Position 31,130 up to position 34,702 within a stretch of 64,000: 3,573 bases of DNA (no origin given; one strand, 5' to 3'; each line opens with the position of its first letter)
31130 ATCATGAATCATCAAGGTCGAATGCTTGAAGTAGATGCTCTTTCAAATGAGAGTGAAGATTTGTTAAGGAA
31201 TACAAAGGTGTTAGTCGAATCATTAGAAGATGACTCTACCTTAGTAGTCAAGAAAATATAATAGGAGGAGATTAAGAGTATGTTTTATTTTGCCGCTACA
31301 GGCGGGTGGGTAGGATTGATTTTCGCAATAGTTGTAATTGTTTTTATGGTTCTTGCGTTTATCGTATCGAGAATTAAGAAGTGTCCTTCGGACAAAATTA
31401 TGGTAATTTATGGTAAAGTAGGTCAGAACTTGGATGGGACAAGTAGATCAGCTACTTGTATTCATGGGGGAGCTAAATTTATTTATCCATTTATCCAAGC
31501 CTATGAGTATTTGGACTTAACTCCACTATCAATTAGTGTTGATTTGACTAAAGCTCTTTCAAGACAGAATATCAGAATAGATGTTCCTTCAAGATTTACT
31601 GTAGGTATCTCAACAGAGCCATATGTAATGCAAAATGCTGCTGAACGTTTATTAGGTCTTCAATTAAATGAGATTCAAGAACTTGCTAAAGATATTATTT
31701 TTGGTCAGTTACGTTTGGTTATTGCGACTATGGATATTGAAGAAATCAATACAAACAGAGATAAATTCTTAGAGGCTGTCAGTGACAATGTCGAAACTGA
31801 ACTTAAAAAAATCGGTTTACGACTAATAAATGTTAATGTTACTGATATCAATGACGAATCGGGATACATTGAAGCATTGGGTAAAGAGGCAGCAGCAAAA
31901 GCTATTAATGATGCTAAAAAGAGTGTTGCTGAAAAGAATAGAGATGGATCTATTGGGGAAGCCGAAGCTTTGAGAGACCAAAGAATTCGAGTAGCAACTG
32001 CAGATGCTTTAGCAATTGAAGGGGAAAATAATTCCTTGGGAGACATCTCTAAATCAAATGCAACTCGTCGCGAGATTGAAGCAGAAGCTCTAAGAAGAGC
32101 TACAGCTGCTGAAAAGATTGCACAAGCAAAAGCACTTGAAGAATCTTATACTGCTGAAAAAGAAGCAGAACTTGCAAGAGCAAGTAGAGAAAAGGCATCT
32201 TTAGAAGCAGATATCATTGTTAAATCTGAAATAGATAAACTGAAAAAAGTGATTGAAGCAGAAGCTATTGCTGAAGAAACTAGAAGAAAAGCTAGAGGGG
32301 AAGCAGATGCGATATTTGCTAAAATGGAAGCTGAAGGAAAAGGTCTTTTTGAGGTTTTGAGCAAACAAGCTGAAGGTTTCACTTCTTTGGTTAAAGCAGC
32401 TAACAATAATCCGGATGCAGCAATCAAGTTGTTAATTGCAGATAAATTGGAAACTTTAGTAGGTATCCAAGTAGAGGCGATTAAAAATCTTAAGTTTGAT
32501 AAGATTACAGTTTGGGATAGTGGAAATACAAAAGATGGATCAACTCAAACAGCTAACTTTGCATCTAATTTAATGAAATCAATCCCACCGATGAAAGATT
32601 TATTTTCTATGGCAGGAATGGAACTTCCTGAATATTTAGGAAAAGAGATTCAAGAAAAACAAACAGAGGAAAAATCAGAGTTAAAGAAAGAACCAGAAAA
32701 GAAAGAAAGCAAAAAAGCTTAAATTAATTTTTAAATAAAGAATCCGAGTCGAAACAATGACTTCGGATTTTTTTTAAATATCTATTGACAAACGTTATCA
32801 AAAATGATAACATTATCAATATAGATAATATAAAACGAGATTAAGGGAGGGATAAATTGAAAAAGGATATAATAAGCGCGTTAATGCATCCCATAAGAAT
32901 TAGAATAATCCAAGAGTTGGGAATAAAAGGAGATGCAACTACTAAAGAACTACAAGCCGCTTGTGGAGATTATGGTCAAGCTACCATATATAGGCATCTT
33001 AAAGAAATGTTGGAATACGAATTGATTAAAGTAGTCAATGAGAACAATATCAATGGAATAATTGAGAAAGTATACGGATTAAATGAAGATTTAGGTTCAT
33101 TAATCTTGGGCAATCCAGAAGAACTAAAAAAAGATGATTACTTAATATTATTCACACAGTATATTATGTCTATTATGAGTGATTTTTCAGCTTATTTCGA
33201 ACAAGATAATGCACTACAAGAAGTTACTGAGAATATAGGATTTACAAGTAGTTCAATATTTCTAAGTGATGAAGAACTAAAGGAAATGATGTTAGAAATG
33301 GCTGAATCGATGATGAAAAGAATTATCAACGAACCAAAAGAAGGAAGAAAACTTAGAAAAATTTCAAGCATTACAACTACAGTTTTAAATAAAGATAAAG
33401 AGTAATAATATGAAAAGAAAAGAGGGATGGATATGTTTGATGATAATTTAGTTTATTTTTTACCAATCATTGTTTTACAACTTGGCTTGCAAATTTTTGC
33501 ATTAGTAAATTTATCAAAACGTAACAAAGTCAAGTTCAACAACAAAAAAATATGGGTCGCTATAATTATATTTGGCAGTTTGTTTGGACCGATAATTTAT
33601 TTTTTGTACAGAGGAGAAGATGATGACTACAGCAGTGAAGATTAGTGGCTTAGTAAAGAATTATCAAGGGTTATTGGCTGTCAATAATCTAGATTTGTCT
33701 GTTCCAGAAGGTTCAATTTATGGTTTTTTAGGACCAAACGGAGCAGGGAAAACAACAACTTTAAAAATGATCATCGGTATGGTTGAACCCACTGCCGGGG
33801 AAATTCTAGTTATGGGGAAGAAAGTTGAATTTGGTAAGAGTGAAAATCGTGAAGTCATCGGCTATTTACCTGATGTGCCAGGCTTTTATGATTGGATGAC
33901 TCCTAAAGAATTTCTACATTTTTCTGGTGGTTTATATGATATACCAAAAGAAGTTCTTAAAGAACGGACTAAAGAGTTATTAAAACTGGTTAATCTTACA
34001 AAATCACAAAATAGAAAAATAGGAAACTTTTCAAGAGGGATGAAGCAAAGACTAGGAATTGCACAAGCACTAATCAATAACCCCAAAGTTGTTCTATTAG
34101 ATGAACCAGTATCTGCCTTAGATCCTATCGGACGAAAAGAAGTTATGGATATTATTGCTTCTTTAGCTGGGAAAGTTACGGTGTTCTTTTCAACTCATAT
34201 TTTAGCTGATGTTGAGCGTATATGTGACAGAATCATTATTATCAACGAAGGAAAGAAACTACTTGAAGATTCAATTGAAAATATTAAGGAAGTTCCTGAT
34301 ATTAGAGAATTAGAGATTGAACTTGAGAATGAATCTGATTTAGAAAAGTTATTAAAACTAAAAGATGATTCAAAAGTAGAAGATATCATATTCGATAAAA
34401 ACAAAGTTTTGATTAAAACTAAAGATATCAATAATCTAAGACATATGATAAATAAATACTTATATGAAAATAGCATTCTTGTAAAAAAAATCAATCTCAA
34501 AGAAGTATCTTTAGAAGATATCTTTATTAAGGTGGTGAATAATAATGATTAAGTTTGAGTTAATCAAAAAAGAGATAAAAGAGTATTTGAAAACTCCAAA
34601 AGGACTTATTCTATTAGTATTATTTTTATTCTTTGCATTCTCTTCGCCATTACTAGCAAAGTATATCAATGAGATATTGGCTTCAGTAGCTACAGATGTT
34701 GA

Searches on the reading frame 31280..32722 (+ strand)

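Call 11: search_protein_families(library=pfam, proteins=[window:31280-32722:+], max_evalue=0.0001)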
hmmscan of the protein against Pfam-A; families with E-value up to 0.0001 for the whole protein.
window:31280-32722:+ (480 aa): 1 family
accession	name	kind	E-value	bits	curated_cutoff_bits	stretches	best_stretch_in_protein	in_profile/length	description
PF01145.31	Band_7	-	4e-27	95.8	23.6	1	41-220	9-175/176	SPFH domain / Band 7 family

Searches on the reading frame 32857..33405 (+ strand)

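Call 11: search_protein_families(library=pfam, proteins=[window:32857-33405:+], max_evalue=0.0001)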
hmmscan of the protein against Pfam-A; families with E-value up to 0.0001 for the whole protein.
window:32857-33405:+ (182 aa): 1 family
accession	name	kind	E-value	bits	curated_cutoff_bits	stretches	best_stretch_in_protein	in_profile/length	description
PF12840.13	HTH_20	-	6e-10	39.4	27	1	9-60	1-51/51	Helix-turn-helix domain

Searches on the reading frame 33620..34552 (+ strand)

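Call 11: search_protein_families(library=pfam, proteins=[window:33620-34552:+], max_evalue=0.0001)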
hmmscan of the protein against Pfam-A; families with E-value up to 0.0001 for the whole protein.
window:33620-34552:+ (310 aa): 3 families
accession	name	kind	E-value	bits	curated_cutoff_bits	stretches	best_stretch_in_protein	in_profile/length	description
PF00005.33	ABC_tran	-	6.3e-32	111.5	25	1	21-164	1-136/137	ABC transporter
PF13304.12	AAA_21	-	2.6e-11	44.6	27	1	105-194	189-299/304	AAA domain, putative AbiEii toxin, Type IV TA system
PF13732.12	DrrA1-3_C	-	2.7e-05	25.2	27.4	0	222-306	6-81/81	ATP-binding protein DrrA1-3-like, C-terminal domain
